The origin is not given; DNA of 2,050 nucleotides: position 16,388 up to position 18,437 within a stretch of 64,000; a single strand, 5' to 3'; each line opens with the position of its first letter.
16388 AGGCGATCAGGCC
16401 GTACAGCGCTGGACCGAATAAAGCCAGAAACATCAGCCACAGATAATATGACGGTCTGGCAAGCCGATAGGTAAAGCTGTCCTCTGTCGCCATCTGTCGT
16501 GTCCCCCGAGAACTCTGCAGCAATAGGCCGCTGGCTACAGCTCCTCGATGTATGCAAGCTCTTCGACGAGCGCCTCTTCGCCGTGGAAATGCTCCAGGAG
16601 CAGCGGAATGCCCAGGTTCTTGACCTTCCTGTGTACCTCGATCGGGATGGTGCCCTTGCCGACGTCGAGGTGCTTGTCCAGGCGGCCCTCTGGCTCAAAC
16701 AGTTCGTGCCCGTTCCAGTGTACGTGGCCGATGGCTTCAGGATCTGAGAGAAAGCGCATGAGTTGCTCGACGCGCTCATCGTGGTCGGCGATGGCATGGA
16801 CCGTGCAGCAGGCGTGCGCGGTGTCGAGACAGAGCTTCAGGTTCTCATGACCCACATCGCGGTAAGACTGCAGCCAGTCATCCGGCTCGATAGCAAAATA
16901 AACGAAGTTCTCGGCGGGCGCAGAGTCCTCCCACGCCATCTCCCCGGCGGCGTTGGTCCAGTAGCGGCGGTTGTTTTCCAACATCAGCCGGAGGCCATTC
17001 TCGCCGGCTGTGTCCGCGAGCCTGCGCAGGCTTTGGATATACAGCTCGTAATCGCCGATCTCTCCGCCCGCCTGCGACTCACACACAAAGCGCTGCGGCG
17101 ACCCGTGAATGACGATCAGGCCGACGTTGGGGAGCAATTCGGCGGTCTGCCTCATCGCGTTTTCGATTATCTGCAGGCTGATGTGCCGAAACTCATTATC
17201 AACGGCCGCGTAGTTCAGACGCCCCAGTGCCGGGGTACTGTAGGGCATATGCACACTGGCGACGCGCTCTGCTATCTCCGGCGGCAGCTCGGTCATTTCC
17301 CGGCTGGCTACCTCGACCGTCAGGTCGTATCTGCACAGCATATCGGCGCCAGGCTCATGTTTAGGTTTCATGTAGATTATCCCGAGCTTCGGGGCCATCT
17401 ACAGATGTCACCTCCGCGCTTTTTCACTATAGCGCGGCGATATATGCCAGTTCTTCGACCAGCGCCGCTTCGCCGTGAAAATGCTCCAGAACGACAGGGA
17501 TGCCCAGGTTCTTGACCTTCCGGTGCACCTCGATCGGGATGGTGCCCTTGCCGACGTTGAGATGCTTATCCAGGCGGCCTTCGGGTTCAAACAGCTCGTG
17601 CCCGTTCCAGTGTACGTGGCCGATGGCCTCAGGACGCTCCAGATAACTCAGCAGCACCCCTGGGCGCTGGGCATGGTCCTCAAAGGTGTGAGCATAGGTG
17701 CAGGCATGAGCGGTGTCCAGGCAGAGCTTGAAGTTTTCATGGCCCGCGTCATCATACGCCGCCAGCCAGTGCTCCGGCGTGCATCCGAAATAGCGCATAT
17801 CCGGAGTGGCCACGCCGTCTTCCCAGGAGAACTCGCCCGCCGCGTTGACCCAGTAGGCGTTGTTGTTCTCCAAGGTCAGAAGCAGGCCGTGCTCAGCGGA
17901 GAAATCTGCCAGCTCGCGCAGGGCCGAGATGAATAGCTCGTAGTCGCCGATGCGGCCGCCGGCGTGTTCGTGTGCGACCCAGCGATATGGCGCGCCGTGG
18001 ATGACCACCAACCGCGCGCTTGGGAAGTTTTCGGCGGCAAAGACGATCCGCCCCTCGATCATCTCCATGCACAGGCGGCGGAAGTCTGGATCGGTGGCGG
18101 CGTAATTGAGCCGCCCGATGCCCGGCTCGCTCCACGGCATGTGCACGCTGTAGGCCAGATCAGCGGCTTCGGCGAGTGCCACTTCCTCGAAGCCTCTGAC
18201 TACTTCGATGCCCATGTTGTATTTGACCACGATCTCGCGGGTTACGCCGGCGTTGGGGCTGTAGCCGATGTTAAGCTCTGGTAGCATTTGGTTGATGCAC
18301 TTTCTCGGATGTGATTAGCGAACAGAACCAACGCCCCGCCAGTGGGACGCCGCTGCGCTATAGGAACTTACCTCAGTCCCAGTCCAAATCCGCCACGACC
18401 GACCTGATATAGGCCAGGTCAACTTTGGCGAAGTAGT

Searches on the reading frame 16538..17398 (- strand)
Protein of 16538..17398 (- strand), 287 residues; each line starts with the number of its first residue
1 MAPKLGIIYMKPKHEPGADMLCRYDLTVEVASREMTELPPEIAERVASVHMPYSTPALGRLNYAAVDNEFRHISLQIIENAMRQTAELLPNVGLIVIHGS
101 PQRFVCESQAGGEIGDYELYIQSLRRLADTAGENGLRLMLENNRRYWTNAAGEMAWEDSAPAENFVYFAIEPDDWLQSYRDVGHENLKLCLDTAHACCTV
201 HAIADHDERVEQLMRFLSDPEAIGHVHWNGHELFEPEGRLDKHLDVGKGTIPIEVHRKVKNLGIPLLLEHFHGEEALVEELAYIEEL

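Call 8: search_protein_families(library=pfam, proteins=[window:16538-17398:-], max_evalue=0.001)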
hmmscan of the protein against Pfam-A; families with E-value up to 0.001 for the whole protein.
window:16538-17398:- (287 aa): 1 family
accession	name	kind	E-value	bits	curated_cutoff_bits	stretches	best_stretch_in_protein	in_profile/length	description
PF01261.30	AP_endonuc_2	-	8.9e-20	71.9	31.1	1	49-286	46-248/249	Xylose isomerase-like TIM barrel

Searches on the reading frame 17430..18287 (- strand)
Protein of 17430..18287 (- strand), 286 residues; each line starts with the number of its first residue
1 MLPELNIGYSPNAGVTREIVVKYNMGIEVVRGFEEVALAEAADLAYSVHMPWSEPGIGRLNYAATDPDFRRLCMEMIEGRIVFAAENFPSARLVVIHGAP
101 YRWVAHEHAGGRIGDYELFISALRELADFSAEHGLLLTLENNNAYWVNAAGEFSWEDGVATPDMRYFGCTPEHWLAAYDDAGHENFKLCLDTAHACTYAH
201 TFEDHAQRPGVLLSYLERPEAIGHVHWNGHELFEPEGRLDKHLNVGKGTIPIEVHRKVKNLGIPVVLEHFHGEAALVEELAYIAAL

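Call 8: search_protein_families(library=pfam, proteins=[window:17430-18287:-], max_evalue=0.001)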
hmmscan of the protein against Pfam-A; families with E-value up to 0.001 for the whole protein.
window:17430-18287:- (286 aa): 1 family
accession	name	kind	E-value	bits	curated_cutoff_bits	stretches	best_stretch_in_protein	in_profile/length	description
PF01261.30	AP_endonuc_2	-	2.4e-19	70.4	31.1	1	37-284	35-247/249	Xylose isomerase-like TIM barrel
